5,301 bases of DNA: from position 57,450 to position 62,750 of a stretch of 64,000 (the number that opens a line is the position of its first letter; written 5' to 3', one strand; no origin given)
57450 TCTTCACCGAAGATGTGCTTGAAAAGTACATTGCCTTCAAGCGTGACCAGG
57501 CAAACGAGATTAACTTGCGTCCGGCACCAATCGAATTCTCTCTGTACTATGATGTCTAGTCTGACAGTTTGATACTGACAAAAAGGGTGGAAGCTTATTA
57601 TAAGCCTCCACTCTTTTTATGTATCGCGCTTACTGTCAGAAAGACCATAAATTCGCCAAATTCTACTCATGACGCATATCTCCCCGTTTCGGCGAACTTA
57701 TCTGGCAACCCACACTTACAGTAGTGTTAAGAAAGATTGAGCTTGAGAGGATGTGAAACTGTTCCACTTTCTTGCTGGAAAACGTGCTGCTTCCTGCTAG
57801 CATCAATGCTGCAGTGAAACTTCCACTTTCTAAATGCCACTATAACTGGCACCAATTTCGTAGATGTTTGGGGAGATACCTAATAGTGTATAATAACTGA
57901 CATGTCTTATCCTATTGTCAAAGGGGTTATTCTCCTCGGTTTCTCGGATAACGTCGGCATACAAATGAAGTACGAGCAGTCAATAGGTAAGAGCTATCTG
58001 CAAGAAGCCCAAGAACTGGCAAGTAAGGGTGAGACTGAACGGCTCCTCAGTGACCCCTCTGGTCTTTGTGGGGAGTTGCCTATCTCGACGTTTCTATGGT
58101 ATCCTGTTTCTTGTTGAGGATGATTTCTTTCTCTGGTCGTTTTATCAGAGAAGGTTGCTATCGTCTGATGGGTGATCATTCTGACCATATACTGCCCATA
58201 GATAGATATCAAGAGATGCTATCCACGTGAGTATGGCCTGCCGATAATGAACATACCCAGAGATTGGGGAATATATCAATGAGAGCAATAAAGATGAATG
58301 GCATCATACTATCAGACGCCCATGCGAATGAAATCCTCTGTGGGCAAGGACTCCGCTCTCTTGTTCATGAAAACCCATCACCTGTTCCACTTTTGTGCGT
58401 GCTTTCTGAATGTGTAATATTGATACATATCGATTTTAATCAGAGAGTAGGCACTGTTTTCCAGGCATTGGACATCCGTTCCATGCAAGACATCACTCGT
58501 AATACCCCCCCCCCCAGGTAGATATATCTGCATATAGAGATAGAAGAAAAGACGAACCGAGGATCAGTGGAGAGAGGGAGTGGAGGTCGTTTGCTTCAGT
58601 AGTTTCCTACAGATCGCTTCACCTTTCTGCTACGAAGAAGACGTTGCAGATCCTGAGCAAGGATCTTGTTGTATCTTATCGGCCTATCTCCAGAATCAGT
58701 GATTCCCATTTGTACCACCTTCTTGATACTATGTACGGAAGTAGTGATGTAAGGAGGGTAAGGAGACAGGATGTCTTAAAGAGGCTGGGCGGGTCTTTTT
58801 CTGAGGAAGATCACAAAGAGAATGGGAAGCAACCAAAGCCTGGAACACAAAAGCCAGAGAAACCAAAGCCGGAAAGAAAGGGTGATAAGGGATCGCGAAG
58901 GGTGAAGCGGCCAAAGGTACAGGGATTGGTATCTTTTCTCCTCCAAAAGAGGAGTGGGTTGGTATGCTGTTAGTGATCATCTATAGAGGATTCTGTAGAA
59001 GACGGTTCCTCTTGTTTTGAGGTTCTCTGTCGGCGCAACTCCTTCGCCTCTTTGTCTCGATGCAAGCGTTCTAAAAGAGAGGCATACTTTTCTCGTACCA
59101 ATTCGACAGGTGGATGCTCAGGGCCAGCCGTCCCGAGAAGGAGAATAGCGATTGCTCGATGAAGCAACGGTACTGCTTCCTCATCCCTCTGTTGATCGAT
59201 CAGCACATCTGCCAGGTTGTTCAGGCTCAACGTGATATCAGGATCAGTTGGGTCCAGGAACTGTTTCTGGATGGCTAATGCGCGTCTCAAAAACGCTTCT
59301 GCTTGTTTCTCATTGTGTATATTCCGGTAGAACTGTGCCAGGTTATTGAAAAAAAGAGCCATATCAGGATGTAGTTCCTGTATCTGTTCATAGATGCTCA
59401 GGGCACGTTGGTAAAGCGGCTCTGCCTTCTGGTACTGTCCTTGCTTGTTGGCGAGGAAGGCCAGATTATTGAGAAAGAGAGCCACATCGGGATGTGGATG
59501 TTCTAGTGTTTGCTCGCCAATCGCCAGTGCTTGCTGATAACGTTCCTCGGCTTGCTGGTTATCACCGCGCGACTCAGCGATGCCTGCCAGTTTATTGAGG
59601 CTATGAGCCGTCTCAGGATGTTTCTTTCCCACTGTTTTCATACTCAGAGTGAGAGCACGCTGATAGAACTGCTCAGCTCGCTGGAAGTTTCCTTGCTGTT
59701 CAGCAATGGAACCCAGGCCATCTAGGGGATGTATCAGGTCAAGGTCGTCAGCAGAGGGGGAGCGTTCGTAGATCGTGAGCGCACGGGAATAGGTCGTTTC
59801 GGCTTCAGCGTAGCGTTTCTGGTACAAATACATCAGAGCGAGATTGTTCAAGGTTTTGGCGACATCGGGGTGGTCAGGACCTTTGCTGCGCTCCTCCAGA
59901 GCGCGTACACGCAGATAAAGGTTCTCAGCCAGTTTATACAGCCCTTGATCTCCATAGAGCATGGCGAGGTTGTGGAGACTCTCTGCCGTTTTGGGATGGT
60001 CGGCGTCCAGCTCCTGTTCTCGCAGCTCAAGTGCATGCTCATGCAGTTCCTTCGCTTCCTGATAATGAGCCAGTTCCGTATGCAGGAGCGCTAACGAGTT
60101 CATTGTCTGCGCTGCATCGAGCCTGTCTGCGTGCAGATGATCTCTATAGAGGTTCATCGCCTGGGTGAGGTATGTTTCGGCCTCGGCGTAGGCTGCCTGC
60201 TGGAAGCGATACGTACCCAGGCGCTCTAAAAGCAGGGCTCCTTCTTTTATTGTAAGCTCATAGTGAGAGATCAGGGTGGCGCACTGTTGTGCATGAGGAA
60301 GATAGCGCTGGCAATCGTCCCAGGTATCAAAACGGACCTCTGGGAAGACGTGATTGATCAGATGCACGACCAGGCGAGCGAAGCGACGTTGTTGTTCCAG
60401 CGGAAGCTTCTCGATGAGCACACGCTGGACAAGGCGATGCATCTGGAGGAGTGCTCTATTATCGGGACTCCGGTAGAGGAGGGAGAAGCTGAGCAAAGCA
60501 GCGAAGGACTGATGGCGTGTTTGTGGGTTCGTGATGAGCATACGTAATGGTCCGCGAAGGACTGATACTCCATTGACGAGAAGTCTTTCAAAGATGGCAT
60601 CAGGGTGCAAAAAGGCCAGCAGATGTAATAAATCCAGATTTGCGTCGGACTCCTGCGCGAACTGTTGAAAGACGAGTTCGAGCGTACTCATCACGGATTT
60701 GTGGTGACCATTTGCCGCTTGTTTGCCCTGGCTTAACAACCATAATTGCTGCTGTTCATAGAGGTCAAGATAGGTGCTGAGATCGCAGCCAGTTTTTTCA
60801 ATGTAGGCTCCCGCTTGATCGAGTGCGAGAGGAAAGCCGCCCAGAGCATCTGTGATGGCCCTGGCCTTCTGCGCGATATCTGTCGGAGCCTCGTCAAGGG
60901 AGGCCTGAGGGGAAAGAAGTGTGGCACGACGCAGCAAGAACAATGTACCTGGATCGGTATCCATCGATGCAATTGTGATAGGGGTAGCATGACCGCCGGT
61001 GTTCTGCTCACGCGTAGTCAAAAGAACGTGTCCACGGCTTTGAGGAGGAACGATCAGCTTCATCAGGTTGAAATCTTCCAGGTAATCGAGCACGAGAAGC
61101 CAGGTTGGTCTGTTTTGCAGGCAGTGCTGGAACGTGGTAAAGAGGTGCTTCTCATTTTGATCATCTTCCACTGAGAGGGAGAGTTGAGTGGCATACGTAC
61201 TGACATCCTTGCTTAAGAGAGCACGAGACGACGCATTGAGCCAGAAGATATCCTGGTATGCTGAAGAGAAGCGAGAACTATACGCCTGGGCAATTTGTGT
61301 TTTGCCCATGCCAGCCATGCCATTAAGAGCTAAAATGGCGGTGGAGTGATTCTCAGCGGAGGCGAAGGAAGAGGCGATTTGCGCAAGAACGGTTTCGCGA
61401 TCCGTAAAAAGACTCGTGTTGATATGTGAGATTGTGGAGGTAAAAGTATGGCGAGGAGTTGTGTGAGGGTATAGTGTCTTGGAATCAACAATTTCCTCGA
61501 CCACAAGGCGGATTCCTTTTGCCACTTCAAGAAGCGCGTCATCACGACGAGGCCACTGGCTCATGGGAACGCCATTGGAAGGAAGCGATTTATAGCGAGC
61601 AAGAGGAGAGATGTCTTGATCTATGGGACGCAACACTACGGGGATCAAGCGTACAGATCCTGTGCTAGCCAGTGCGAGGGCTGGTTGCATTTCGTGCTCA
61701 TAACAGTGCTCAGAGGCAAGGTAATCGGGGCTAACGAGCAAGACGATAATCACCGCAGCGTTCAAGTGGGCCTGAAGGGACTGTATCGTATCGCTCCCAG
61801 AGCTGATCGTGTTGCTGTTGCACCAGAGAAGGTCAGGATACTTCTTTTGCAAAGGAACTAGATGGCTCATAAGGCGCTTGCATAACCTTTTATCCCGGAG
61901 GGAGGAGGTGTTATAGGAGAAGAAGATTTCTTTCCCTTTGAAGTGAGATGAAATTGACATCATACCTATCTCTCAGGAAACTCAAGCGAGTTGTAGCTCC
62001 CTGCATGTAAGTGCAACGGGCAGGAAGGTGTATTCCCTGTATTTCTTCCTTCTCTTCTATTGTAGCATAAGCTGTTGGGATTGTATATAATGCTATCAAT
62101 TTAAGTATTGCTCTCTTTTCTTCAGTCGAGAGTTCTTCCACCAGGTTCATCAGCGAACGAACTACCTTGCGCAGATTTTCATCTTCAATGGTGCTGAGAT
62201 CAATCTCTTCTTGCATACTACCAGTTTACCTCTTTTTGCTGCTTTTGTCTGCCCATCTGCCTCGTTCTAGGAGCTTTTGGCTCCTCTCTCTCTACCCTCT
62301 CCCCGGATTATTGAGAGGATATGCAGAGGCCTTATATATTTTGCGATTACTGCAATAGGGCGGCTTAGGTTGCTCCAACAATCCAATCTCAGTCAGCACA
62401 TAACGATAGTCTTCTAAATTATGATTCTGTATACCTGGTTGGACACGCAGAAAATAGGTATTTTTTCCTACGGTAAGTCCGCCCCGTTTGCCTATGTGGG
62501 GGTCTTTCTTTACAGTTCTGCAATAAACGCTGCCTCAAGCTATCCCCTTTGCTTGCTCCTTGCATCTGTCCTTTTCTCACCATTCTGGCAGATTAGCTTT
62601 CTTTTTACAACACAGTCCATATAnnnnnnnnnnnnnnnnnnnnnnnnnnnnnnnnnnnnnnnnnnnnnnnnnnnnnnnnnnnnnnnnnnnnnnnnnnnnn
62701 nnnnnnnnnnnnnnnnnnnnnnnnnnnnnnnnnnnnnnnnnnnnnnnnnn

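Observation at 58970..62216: Intact TIR / NB-ARC / TPR STAND NTPase with a small overlapping upstream ORF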

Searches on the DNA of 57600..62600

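Call 58: search_rna_families(source=window, start=57600, end=62600, threshold=evalue, max_evalue=1)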
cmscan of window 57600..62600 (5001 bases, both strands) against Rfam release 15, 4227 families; matches with E-value up to 1: 0.
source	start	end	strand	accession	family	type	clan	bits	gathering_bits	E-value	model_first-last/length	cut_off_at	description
